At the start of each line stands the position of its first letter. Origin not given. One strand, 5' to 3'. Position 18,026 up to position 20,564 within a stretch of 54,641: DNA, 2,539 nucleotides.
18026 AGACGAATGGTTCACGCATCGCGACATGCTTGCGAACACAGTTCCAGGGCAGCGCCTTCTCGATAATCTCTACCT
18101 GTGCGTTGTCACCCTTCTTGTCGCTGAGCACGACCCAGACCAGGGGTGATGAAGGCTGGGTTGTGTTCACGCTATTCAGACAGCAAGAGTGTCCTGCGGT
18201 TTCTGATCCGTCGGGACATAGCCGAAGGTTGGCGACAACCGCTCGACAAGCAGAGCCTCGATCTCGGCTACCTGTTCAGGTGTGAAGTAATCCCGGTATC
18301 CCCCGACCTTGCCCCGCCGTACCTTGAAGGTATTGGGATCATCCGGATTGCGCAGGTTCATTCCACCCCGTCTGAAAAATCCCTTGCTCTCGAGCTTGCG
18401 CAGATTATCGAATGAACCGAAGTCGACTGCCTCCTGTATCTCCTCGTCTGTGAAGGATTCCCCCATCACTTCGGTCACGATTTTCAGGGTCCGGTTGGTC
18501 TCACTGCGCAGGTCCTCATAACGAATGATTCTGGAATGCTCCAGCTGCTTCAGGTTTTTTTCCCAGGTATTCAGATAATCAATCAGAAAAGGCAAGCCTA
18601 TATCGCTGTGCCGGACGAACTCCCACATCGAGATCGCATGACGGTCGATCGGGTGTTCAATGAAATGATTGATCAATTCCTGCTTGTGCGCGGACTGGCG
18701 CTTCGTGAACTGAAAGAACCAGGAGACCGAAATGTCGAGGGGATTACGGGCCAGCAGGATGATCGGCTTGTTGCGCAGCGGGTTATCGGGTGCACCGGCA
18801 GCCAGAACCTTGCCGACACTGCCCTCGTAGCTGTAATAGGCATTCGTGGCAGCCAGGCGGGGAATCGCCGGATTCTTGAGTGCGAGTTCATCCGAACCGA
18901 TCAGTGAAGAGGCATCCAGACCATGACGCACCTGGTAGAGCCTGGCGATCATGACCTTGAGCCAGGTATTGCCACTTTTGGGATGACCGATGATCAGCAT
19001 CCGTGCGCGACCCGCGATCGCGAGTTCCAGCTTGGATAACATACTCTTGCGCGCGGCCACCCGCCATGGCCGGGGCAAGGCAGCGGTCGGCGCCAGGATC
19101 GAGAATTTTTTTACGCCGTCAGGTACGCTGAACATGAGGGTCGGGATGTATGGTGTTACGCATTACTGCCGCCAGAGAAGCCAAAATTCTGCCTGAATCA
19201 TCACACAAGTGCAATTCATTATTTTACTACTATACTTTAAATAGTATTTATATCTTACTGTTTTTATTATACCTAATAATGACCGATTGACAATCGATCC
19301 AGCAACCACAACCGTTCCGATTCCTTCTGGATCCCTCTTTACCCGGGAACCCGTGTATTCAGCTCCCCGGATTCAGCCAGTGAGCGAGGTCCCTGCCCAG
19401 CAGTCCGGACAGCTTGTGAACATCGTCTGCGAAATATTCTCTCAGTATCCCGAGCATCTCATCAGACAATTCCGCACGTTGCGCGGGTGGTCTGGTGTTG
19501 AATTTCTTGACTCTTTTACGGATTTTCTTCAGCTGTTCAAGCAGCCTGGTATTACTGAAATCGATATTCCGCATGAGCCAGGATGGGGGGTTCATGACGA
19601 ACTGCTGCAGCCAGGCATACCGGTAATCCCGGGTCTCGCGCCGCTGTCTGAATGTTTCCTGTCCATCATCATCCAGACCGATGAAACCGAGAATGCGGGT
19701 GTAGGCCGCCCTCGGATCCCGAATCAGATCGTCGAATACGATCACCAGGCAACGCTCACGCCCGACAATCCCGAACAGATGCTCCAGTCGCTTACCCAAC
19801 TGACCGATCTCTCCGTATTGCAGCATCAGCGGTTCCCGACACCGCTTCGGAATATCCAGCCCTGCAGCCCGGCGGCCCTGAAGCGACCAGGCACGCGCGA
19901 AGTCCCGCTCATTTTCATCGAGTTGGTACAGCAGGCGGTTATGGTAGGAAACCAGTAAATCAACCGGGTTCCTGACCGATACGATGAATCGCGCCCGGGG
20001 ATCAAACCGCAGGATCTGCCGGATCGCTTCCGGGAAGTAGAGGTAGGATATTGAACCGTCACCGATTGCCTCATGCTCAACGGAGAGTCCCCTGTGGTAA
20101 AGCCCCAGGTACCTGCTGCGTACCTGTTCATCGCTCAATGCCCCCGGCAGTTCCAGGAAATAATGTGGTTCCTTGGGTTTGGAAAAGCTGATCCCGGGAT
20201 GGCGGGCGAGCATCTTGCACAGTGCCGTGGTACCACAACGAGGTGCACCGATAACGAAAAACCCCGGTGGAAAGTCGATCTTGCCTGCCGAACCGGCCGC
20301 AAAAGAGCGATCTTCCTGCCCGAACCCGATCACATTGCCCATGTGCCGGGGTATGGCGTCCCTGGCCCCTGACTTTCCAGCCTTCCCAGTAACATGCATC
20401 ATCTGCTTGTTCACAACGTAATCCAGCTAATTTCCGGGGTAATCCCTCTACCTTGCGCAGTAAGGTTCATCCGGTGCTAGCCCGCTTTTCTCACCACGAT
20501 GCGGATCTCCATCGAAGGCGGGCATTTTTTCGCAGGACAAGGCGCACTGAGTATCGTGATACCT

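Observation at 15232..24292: Island with four sulfotransferases plus lipid A-type acyltransferase, two glycosyltransferase-like genes and an oxygenase: candidate multiply sulfated envelope glycolipid pathway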

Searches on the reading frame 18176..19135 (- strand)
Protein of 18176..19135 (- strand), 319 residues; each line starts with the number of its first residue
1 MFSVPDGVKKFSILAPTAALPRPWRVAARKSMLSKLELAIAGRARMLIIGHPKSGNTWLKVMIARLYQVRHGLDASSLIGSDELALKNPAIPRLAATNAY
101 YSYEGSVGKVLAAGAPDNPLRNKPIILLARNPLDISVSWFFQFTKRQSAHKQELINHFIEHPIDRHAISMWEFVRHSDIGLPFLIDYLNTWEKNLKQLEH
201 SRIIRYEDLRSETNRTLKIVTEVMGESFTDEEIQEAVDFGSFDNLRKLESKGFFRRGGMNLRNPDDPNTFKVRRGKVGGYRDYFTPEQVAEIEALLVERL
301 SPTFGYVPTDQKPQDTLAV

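Call 3: search_protein_families(library=pfam, proteins=[window:18176-19135:-], max_evalue=0.01)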
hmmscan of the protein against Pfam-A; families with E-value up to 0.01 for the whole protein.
window:18176-19135:- (319 aa): 2 families
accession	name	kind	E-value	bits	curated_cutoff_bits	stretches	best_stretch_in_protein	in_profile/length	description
PF00685.33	Sulfotransfer_1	-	1.3e-22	80.9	22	1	45-300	3-251/255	Sulfotransferase domain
PF13469.12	Sulfotransfer_3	-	0.00041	21.1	27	0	47-73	3-29/216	Sulfotransferase family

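Call 4: search_protein_families(library=ncbifam, proteins=[window:18176-19135:-], max_evalue=0.01)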
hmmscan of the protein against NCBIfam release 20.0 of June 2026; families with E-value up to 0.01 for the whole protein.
window:18176-19135:- (319 aa): 0 families

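Call 73: search_solved_structures(query=window:18176-19135:-, max_evalue=0.001, show_alignments=2)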
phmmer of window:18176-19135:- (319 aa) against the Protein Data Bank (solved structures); distinct sequences matched with E-value up to 0.001: 33.
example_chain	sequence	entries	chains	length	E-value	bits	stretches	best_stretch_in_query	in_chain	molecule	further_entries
1q44_A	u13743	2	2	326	9.3e-14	54.6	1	45-299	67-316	Steroid Sulfotransferase | Flavonol sulfotransferase-like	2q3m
8k9y_A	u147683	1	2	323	2.4e-12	49.9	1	173-303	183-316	Cytosolic sulfotransferase 16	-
9m0l_A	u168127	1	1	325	1.8e-11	47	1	181-302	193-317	Cytosolic sulfotransferase 18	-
5mek_A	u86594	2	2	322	1.9e-11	47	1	181-301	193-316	Cytosolic sulfotransferase 18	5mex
5x2b_D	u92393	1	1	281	1.2e-09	41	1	31-300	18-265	Sulfotransferase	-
5x2b_F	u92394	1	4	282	1.3e-09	41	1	31-300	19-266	Sulfotransferase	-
5x2b_C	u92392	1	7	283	1.3e-09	41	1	31-300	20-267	Sulfotransferase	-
4ifb_A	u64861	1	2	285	4.1e-08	36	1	46-301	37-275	Bile salt sulfotransferase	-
1ov4_A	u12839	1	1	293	1.5e-07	34.1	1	46-301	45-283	Alcohol sulfotransferase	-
1j99_A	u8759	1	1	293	1.6e-07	34.1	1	46-301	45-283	ALCOHOL SULFOTRANSFERASE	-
2qp3_A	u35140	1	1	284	1.8e-07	33.9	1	46-301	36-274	Bile salt sulfotransferase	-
2qp4_A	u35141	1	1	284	2.2e-07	33.6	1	46-301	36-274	Bile salt sulfotransferase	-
3f3y_A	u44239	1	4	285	3.6e-07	32.9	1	46-301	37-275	Bile salt sulfotransferase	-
1efh_A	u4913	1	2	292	3.7e-07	32.9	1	46-301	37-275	HYDROXYSTEROID SULFOTRANSFERASE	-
22ga_A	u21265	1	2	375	4e-07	32.8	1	180-298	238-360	Sulfotransferase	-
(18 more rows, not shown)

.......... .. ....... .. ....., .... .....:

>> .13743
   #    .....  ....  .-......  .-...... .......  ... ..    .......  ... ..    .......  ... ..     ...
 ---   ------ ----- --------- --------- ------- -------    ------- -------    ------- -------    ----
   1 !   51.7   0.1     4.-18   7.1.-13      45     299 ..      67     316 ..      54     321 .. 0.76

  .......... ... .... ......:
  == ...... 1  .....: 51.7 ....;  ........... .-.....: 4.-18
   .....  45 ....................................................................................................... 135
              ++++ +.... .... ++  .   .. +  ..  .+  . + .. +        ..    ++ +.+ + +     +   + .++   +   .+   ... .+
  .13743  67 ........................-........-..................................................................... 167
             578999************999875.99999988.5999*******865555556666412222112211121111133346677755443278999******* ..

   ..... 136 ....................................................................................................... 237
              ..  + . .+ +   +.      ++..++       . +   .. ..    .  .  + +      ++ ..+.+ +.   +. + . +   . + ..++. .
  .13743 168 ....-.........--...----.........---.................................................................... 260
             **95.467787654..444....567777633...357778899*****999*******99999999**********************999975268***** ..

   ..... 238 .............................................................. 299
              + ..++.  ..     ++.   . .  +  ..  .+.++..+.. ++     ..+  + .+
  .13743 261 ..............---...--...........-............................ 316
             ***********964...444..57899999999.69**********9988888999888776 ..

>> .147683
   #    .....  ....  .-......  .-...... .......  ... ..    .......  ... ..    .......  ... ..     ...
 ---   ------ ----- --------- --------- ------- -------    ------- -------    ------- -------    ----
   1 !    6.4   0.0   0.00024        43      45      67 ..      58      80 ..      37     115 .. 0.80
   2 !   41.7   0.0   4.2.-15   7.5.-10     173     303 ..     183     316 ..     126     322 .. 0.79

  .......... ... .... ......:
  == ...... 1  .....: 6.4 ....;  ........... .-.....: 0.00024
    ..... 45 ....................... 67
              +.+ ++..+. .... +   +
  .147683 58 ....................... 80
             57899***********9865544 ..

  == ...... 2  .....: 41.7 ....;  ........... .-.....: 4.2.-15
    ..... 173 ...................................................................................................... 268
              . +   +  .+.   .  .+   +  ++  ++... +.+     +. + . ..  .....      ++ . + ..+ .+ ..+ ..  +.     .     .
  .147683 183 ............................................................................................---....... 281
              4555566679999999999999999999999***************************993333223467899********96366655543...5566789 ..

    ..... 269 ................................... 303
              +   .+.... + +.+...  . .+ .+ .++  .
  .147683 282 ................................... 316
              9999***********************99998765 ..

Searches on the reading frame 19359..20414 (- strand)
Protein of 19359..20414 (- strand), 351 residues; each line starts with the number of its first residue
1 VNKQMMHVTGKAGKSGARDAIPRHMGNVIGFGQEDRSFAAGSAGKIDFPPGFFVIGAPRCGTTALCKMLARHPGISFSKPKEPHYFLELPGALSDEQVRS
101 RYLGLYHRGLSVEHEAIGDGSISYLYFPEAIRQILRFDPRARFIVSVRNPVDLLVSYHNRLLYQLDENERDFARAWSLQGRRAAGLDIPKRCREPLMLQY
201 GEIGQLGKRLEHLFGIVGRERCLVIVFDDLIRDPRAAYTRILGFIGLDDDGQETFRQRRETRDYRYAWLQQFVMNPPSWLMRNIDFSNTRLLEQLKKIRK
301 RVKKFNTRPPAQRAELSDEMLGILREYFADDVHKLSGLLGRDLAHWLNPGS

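Call 3: search_protein_families(library=pfam, proteins=[window:19359-20414:-], max_evalue=0.01)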
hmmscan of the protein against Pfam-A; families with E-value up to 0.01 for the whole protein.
window:19359-20414:- (351 aa): 2 families
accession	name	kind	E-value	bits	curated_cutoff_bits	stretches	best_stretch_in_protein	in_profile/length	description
PF13469.12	Sulfotransfer_3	-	1.2e-15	58.9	27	2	129-249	113-214/216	Sulfotransferase family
PF00685.33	Sulfotransfer_1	-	2.6e-09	37.3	22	1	51-255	3-188/255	Sulfotransferase domain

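Call 4: search_protein_families(library=ncbifam, proteins=[window:19359-20414:-], max_evalue=0.01)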
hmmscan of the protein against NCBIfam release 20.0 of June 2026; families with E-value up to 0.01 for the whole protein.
window:19359-20414:- (351 aa): 1 family
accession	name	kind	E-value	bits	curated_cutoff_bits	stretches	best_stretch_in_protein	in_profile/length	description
NF052394.1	NodProtNoeE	equivalog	0.00053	18.8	500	1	51-89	10-46/387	nodulation protein NoeE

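Call 62: search_solved_structures(query=window:19359-20414:-, max_evalue=0.1)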
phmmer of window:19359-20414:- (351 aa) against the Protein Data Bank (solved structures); distinct sequences matched with E-value up to 0.1: 11.
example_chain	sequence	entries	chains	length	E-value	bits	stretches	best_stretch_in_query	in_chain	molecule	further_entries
3rnl_A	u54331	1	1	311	5.5e-23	85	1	50-350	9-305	Sulfotransferase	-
4gox_A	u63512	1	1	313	1.5e-08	37.5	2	213-250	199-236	Polyketide synthase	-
1vkj_A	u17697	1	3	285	2.7e-05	26.8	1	39-169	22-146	heparan sulfate (glucosamine) 3-O-sulfotransferase 1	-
3uan_A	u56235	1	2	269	3.9e-05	26.3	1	42-169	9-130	Heparan sulfate glucosamine 3-O-sulfotransferase 1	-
1zrh_A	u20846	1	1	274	0.00022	23.8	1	44-168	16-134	Heparan sulfate glucosamine 3-O-sulfotransferase 1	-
1t8t_A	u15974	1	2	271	0.00054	22.5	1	50-248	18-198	heparan sulfate D-glucosaminyl 3-O-sulfotransferase 3A1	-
1t8u_A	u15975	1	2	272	0.00054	22.5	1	50-248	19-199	heparan sulfate D-glucosaminyl 3-O-sulfotransferase 3A1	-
6xkg_B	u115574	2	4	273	0.00054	22.5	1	50-248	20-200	Heparan sulfate glucosamine 3-O-sulfotransferase 3A1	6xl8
9wwe_A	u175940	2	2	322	0.0016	21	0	217-247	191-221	Protein-tyrosine sulfotransferase 2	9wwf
3ap1_A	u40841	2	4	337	0.0016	20.9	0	217-247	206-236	Protein-tyrosine sulfotransferase 2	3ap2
3ap3_A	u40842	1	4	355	0.002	20.6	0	217-247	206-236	Protein-tyrosine sulfotransferase 2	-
